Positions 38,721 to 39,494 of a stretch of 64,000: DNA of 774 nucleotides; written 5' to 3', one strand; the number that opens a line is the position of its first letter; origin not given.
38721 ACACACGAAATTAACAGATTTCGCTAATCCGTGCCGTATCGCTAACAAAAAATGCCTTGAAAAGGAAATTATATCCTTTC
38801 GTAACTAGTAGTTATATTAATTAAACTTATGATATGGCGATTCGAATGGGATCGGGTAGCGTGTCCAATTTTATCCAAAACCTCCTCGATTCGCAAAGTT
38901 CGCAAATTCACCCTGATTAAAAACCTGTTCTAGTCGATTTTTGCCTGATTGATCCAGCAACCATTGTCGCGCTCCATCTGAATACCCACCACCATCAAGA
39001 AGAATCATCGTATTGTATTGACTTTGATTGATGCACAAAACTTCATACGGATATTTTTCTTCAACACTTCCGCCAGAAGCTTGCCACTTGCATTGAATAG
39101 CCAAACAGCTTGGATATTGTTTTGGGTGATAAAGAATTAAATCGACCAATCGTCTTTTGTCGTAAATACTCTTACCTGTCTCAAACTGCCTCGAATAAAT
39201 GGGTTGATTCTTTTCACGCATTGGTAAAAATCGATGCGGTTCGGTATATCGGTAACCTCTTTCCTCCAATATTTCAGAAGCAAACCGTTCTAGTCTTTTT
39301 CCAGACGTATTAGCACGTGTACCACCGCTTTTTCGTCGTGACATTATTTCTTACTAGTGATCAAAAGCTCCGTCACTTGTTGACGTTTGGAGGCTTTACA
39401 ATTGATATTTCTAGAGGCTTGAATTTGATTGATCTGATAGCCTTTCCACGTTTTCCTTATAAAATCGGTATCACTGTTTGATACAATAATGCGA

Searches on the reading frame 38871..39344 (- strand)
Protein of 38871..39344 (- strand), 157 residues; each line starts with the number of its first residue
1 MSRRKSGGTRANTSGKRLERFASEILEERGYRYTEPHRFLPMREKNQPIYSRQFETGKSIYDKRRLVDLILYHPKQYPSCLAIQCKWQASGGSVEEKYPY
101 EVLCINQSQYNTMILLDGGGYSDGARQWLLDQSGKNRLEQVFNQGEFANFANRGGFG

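Call 3: search_protein_families(library=pfam, proteins=[window:38871-39344:-], max_evalue=0.1)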
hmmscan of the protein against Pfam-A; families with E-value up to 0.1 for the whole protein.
window:38871-39344:- (157 aa): 2 families
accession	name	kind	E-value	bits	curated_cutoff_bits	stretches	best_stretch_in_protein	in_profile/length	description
PF20472.4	PDDEXK_11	-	1.4e-28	99.9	23.7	1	10-143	1-133/145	PD-(D/E)XK nuclease superfamily domain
PF04471.18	Mrr_cat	-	0.013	16.1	21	0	12-128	3-96/115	Restriction endonuclease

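Call 4: search_protein_families(library=padloc, proteins=[window:38871-39344:-], max_evalue=0.1)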
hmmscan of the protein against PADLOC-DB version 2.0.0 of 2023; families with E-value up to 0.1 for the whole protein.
window:38871-39344:- (157 aa): 0 families

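Call 5: search_protein_families(library=ncbifam, proteins=[window:38871-39344:-], max_evalue=0.1)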
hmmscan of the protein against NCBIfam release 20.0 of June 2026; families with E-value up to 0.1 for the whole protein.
window:38871-39344:- (157 aa): 0 families

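Call 19: find_homologous_proteins(query=window:38871-39344:-)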
Query window:38871-39344:- (157 aa): 137 proteins with E <= 0.001 among 152 candidates; the best 120 are listed.
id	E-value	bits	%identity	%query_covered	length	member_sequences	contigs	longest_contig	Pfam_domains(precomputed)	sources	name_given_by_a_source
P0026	6.6e-101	353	98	100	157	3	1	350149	PF20472.5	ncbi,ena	-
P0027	1.0e-64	235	69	96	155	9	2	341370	PF20472.5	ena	-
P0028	5.5e-64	233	68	97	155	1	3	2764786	PF20472.5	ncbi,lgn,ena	-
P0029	8.6e-64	232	67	94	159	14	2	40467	PF20472.5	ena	-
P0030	1.6e-63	231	67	96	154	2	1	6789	PF20472.5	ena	-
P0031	7.7e-63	229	66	96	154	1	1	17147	PF20472.5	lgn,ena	-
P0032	8.0e-63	229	64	100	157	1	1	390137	PF20472.5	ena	-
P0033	3.2e-62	227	66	96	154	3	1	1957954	PF20472.5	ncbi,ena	-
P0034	8.7e-62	226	63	97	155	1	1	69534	PF20472.5,PF09572.18,PF04556.19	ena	-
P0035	1.0e-61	225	65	97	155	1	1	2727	PF20472.5,PF04556.19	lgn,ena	-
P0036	2.4e-61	224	67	93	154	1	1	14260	PF20472.5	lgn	-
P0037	1.0e-60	222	64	95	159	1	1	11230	PF20472.5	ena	-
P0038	1.5e-60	222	66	96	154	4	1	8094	PF20472.5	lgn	-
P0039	1.7e-60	221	66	96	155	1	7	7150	PF20472.5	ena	-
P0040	2.4e-60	221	65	96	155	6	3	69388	PF20472.5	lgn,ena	-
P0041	5.9e-60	220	64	96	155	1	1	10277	PF20472.5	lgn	-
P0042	2.2e-59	218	63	97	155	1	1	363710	PF20472.5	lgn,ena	-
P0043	1.8e-58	215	66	92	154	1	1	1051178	PF20472.5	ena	-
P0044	3.9e-58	214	63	94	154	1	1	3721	PF20472.5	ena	-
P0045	3.9e-58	214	65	94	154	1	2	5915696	PF20472.5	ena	-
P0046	4.0e-58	214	62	94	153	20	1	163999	PF20472.5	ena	-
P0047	4.1e-58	214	62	96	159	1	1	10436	PF20472.5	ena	-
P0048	6.2e-58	213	61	97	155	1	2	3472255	PF20472.5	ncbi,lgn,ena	-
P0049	1.0e-57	212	63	94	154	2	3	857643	PF20472.5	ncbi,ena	-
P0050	3.3e-57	211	64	93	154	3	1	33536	PF20472.5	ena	-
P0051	9.0e-56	206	58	96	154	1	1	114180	PF20472.5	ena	-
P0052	9.2e-56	206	61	94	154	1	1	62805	PF20472.5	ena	-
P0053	4.4e-55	204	61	98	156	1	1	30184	PF20472.5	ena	-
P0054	1.2e-54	202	59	96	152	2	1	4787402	PF20472.5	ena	-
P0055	4.8e-54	200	59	96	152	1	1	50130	PF20472.5,PF04471.19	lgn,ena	-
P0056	1.7e-53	199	60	96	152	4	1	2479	PF20472.5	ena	-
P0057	5.6e-53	197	57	96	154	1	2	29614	PF20472.5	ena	-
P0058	2.0e-52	195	60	94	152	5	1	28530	PF20472.5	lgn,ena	-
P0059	9.2e-52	193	58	96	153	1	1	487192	PF20472.5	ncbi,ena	-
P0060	1.4e-51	192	57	94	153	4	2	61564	PF20472.5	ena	-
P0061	2.9e-51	191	57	87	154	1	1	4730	PF20472.5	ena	-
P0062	3.9e-51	191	60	89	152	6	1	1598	PF20472.5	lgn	-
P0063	3.9e-51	191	55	96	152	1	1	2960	PF20472.5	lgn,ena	-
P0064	5.5e-51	191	67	78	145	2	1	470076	PF20472.5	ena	-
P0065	1.5e-50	189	60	93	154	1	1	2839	PF20472.5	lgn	-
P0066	6.0e-50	187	55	96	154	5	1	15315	PF20472.5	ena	-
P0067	7.8e-50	187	57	94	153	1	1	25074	PF20472.5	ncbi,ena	-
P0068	1.2e-49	186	55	98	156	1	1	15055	PF20472.5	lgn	-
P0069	1.8e-49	186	56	96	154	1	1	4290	PF20472.5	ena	-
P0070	1.1e-48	183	67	75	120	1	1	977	PF20472.5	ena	-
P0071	3.0e-48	182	53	97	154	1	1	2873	PF20472.5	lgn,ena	-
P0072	7.8e-48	180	54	94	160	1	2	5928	PF20472.5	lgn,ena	-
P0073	2.2e-47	179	57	92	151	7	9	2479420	PF20472.5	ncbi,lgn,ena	-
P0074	2.6e-47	179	56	95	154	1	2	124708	PF20472.5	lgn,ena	-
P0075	1.6e-46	176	56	94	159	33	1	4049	PF20472.5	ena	-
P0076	2.1e-46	176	64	75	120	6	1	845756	PF20472.5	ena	-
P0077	2.7e-46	175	56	84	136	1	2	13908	PF20472.5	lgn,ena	-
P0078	6.0e-46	174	55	94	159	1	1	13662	PF20472.5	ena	-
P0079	6.8e-46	174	56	83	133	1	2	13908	PF20472.5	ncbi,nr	ncbi:MAG: hypothetical protein OXM03_12585 [Chloroflexota bacterium]|nr:hypothetical protein [Chloro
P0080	7.5e-46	174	54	97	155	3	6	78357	PF20472.5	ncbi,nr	ncbi:PD-(D/E)XK nuclease superfamily protein [Candidatus Enterovibrio escicola]|nr:PD-(D/E)XK nuclea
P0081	1.7e-45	173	56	92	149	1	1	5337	PF20472.5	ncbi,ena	-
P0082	5.0e-45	171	53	95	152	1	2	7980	PF20472.5,PF04556.19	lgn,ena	-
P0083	6.8e-45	171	54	94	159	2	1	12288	PF20472.5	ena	-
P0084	8.1e-45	171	52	95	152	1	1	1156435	PF20472.5,PF04556.19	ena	-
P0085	9.9e-45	170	53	92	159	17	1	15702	PF20472.5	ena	-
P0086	1.8e-44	169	59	81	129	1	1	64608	PF20472.5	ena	-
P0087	2.0e-44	169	53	92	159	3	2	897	PF20472.5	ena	-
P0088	2.9e-44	169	52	94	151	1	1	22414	PF20472.5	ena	-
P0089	3.6e-44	168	52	94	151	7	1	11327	PF20472.5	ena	-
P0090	6.5e-44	168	56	84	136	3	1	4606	PF20472.5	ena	-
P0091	1.2e-43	167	56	85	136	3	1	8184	PF20472.5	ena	-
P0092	1.2e-43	167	57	84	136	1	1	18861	PF20472.5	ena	-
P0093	1.8e-43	166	52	94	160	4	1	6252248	PF20472.5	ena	-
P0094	1.9e-43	166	52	97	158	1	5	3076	PF20472.5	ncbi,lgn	-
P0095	2.5e-43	166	53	95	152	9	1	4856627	PF20472.5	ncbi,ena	-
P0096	3.7e-43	165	51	94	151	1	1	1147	PF20472.5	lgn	-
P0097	5.7e-43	165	55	92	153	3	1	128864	PF20472.5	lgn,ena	-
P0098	7.2e-43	164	51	92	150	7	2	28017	PF20472.5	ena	-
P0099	2.1e-42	163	50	95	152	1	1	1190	PF20472.5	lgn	-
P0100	2.2e-42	163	50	95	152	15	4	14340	PF20472.5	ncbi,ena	-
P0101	3.0e-42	162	52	96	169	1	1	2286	PF20472.5,PF04556.19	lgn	-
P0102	3.1e-42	162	50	98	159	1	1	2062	PF20472.5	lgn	-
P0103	5.8e-42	161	50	94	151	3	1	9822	PF20472.5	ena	-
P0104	6.8e-42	161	63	73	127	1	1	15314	PF20472.5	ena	-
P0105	9.2e-42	161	61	74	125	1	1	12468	PF20472.5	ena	-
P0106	9.3e-42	161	49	92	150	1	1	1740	PF20472.5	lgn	-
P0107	1.1e-41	160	51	92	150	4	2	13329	PF20472.5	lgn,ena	-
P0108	2.4e-41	159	51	94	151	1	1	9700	PF20472.5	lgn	-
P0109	6.5e-41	158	52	94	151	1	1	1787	PF20472.5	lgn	-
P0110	9.3e-41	157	50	96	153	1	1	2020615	PF20472.5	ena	-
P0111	1.1e-40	157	49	94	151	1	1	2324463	PF20472.5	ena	-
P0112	1.3e-40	157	50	94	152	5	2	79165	PF20472.5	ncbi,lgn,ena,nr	ncbi:MAG: hypothetical protein OXH72_16300 [Caldilineaceae bacterium]|nr:hypothetical protein [Caldi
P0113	2.2e-40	156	59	78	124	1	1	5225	PF20472.5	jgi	-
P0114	2.2e-40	156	47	97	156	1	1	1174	PF20472.5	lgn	-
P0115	2.3e-40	156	53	92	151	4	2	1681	PF20472.5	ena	-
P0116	3.6e-40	155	49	92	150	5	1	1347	PF20472.5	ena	-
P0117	4.3e-40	155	50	87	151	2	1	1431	PF20472.5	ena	-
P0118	4.7e-40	155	51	95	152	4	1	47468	PF20472.5,PF09572.18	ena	-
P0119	5.4e-40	155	50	87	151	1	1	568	PF20472.5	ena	-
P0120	6.2e-40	155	51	92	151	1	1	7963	PF20472.5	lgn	-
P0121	1.0e-39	154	51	96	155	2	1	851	PF20472.5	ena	-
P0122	1.0e-39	154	50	94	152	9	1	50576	PF20472.5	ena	-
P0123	1.1e-39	154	51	94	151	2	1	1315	PF20472.5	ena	-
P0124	2.0e-39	153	61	72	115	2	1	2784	PF20472.5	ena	-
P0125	2.3e-39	153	50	95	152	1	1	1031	PF20472.5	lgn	-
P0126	3.2e-39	152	62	72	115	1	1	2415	PF20472.5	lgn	-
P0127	3.3e-39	152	50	95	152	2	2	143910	PF20472.5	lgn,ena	-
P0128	7.3e-39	151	51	94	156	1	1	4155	PF20472.5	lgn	-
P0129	8.9e-39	151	48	92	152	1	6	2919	PF20472.5,PF04556.19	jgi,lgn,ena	jgi:site-specific DNA-adenine methylase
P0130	1.6e-38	150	49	96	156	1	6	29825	PF20472.5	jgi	-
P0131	1.7e-38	150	49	94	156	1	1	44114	PF20472.5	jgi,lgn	jgi:hypothetical protein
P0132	8.0e-38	148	46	93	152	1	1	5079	PF20472.5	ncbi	-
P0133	1.1e-37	147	72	59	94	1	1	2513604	PF20472.5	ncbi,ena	-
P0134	2.3e-37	146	50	87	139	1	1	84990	PF20472.5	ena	-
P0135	2.4e-37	146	50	87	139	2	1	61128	PF20472.5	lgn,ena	-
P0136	3.8e-37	146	48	94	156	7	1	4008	PF20472.5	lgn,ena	-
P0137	4.7e-37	145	60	69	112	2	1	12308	PF20472.5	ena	-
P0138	6.2e-37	145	48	98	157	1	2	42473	PF20472.5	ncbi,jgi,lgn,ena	-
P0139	6.5e-37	145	47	96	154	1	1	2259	PF20472.5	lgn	-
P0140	6.9e-37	145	47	96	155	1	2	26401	PF20472.5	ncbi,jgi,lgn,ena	-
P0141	7.2e-37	145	50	82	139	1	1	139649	PF20472.5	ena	-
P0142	9.3e-37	144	48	96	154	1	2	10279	PF20472.5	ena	-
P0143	1.2e-36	144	49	87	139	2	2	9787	PF20472.5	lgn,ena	-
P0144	1.2e-36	144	45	96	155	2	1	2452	PF20472.5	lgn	-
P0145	1.4e-36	144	47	99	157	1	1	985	PF20472.5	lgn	-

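Call 21: find_related_loci(query=A2, collection=metagenome_contigs, flank=7000)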
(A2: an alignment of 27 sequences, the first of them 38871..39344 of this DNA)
Query A2 (157 aa) in metagenome_contigs; peptide patterns used: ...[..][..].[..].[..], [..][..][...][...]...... (x = any residue, [..] = any of these).
600 stretches matched a pattern (row limit reached: there are more); 559 encode a relative of the query (tblastn E <= 1e-3); the best 80 are kept; 80 distinct loci.
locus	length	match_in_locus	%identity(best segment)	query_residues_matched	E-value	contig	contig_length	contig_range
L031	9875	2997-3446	54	6-154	1e-50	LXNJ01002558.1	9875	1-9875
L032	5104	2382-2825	50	6-154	1e-48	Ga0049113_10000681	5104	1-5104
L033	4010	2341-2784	50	6-154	1e-48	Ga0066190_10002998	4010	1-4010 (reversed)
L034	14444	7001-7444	51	6-152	3e-47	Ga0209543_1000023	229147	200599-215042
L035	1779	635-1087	49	5-154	1e-45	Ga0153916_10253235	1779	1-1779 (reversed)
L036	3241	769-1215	51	7-154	5e-45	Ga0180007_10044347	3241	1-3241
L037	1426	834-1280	49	5-153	3e-46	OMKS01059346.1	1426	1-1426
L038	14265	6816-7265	47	6-154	2e-44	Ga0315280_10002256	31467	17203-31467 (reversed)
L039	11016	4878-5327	47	6-154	2e-44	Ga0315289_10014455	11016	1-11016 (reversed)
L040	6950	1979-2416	48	11-156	2e-44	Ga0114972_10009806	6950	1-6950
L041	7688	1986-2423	50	8-154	2e-44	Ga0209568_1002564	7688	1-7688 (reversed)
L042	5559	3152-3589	48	11-156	2e-44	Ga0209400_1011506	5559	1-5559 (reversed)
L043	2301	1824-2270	48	6-153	3e-44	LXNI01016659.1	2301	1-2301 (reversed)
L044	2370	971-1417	49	7-154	3e-44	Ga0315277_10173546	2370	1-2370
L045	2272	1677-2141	48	1-154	8e-44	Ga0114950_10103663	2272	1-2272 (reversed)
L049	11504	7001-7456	48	5-156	5e-43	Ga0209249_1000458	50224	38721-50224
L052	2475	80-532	46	6-156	4e-43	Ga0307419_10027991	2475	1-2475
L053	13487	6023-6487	48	1-154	1e-42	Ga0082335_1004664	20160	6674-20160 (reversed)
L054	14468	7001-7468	44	1-156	9e-43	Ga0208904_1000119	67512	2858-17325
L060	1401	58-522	47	1-154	3e-43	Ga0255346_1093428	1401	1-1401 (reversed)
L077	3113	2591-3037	45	4-152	6e-40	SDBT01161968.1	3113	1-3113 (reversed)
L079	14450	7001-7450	44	4-156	1e-39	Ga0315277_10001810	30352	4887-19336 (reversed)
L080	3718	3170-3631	42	1-153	1e-39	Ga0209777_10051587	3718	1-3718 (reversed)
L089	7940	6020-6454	45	9-154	3e-38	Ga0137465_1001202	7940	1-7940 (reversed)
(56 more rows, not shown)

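Call 29: search_solved_structures(query=A2, max_evalue=10)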
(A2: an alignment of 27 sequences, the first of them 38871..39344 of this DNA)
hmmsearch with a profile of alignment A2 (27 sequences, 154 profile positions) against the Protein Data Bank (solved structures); distinct sequences matched with E-value up to 10: 4.
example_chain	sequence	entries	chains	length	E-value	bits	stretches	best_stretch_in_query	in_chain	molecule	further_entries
5jgh_A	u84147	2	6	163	0.39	13.7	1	59-100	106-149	ARS-binding factor 2, mitochondrial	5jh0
5h9m_A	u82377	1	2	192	0.63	13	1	70-132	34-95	E3 ubiquitin-protein ligase SIAH2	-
8hdt_G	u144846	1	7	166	0.8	12.7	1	81-134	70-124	Cement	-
4uv4_L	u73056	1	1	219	1.5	11.8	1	62-89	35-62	FPRO0165 FAB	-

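Call 50: search_protein_families(library=pfam, proteins=[L038:4964-5890:+, L040:271-1110:+, L054:5153-6088:+, L080:2075-3154:+, L080:528-2081:+, L077:1325-2422:-, L079:5053-6264:-, L089:6503-7441:-, L052:974-1891:+, L060:611-1393:+], max_evalue=0.001)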
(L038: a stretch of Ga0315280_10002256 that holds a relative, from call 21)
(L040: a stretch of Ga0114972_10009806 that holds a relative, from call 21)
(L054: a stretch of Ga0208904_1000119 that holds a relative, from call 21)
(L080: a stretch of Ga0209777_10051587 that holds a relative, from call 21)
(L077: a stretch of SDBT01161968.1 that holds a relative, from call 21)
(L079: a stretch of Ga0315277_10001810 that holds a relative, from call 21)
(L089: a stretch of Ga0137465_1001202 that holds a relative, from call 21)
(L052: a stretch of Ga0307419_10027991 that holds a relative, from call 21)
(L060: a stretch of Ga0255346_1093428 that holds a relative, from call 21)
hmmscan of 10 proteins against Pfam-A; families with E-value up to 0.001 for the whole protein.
L038:4964-5890:+ (308 aa): 2 families
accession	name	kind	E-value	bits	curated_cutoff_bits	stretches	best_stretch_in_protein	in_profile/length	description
PF12762.13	DDE_Tnp_IS1595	-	8.3e-43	146.5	27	1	130-277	2-153/153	ISXO2-like transposase domain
PF12760.12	Zn_ribbon_IS1595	-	6.9e-11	42.4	25.4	1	16-60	1-45/46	Transposase zinc-ribbon domain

L040:271-1110:+ (279 aa): 2 families
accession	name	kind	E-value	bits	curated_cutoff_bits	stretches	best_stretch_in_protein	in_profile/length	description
PF12762.13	DDE_Tnp_IS1595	-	2e-40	138.7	27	1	103-250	3-153/153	ISXO2-like transposase domain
PF12760.12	Zn_ribbon_IS1595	-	0.00037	20.8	25.4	1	7-31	21-44/46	Transposase zinc-ribbon domain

L054:5153-6088:+ (311 aa): 2 families
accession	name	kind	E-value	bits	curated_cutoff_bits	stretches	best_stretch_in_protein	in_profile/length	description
PF12762.13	DDE_Tnp_IS1595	-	2e-45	155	27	1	133-280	2-153/153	ISXO2-like transposase domain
PF12760.12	Zn_ribbon_IS1595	-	1.3e-10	41.5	25.4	1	20-63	2-45/46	Transposase zinc-ribbon domain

L080:2075-3154:+ (359 aa): 0 families

L080:528-2081:+ (517 aa): 0 families

L077:1325-2422:- (365 aa): 0 families

L079:5053-6264:- (403 aa): 0 families

L089:6503-7441:- (312 aa): 2 families
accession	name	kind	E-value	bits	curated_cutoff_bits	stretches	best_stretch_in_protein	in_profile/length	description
PF01555.25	N6_N4_Mtase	-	1e-47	163.4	26.7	1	9-300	1-220/221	DNA methylase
PF08241.18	Methyltransf_11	-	0.00083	20.4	21.2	0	271-304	4-39/95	Methyltransferase domain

L052:974-1891:+ (305 aa): 1 family
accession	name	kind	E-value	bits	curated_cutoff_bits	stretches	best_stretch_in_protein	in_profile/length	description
PF03239.20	FTR1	-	7.4e-55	186.7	25.3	1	27-285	1-271/284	Iron permease FTR1 family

L060:611-1393:+ (260 aa): 1 family
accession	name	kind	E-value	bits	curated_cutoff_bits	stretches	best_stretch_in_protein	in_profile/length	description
PF00145.23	DNA_methylase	-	3.8e-17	63.1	22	1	11-115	89-183/324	C-5 cytosine-specific DNA methylase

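Call 51: predict_structure(alignment_id=A2)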
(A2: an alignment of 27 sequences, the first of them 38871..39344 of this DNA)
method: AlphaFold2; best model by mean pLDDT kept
length: 157 residues; sequences in the alignment: 27
mean_pLDDT: 88.2   pTM: 0.84
mean pLDDT of the five models: 88.2, 88.0, 87.3, 87.0, 87.0
residues with pLDDT >= 90: 111; 70-90: 25; 50-70: 13; < 50: 8
segments of 3 or more residues with pLDDT < 50: 1-8
pLDDT, mean of each block of 10 residues (from residue 1): 45 84 98 98 98 95 95 98 86 69 94 88 83 95 95 94
secondary structure, 60 per line:
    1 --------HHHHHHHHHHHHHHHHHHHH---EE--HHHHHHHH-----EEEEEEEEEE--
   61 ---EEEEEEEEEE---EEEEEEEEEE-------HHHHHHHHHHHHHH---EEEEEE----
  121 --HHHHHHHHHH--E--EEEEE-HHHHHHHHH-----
elements in order: H9-28 H36-43 E49-58 E64-73 E77-86 H94-107 E111-116 H123-132 E138-142 H144-152

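Call 55: fold_search(model_id=the predicted structure, library=pdb)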
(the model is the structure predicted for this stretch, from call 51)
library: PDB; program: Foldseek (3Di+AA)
matches with E <= 10: 602; with E <= 0.001: 0
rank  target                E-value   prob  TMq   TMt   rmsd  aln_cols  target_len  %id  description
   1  1y88                  5.0e-03  0.99  0.42  0.37   4.2       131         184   10  Crystal Structure of Protein of Unknown Function AF1548 (released 2004-12-21)
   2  4f0q_D                6.0e-03  0.69  0.31  0.14  12.3       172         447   11  MspJI Restriction Endonuclease - P21 Form (released 2012-08-08)
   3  4f0p_B                6.8e-03  0.89  0.36  0.16   9.4       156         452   17  MspJI Restriction Endonuclease - P31 Form (released 2012-08-08)
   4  2vld_B                1.1e-02  0.82  0.30  0.23   6.7       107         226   13  crystal structure of a repair endonuclease from Pyrococcus abyssi (released 2009-05-19)
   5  4f0p_C                1.1e-02  0.72  0.33  0.16   9.7       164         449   15  MspJI Restriction Endonuclease - P31 Form (released 2012-08-08)
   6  2vld_A                1.2e-02  0.82  0.30  0.23   6.7       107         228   13  crystal structure of a repair endonuclease from Pyrococcus abyssi (released 2009-05-19)
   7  1xmx                  1.6e-02  0.93  0.40  0.20   6.2       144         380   12  Crystal structure of protein VC1899 from Vibrio cholerae (released 2004-11-16)
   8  8uhd_E                2.0e-02  0.92  0.34  0.27   4.4        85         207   20  Structure of paused transcription complex Pol II-DSIF-NELF - post-translocated (released 2024-03-20)
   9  4f0p_A                2.2e-02  0.47  0.28  0.13  11.7       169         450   12  MspJI Restriction Endonuclease - P31 Form (released 2012-08-08)
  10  6exv_E                2.8e-02  0.85  0.32  0.25   4.4        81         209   15  Structure of mammalian RNA polymerase II elongation complex inhibited by Alpha-amanitin (released 2018-03-21)
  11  8bao_A                3.0e-02  0.72  0.32  0.16   5.9       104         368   10  Dysgonamonadaceae bacterium CRISPR ancillary nuclease 2 (released 2022-11-30)
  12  5flm_E                3.4e-02  0.87  0.32  0.25   4.4        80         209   21  Structure of transcribing mammalian RNA polymerase II (released 2016-01-20)
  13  9g1x_E                4.4e-02  0.69  0.39  0.32   8.4       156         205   12  Yeast RNA polymerase I elongation complex stalled by an apurinic site, 11-subunit (released 2025-06-18)
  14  4g6v_A                5.0e-02  0.90  0.39  0.44   5.1       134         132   13  CdiA-CT/CdiI toxin and immunity complex from Burkholderia pseudomallei (released 2012-12-12)
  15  8bao_B                5.0e-02  0.63  0.32  0.16   5.9       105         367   10  Dysgonamonadaceae bacterium CRISPR ancillary nuclease 2 (released 2022-11-30)
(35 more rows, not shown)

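Call 56: search_protein_families(library=pfam, alignment_id=A2, max_evalue=0.1)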
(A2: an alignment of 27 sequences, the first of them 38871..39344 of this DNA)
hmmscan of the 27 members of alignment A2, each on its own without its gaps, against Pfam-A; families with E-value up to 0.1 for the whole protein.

A. member 1, window:38871-39344:- (157 aa): 2 families
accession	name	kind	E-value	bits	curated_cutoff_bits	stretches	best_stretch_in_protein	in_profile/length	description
PF20472.4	PDDEXK_11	-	1.4e-28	99.9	23.7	1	10-143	1-133/145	PD-(D/E)XK nuclease superfamily domain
PF04471.18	Mrr_cat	-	0.013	16.1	21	0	12-128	3-96/115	Restriction endonuclease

B. families by the number of members that match (of 27 scanned): 7 families
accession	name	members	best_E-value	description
PF20472.4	PDDEXK_11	27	5.7e-40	PD-(D/E)XK nuclease superfamily domain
PF04556.18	DpnII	13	7.5e-06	DpnII restriction endonuclease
PF04471.18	Mrr_cat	13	3.7e-05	Restriction endonuclease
PF18643.7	RE_BsaWI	1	0.044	BsaWI restriction endonuclease type 2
PF08513.17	LisH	1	0.045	LisH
PF09124.16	Endonuc-dimeris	1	0.056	T4 recombination endonuclease VII, dimerisation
PF14044.11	NETI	1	0.081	NETI protein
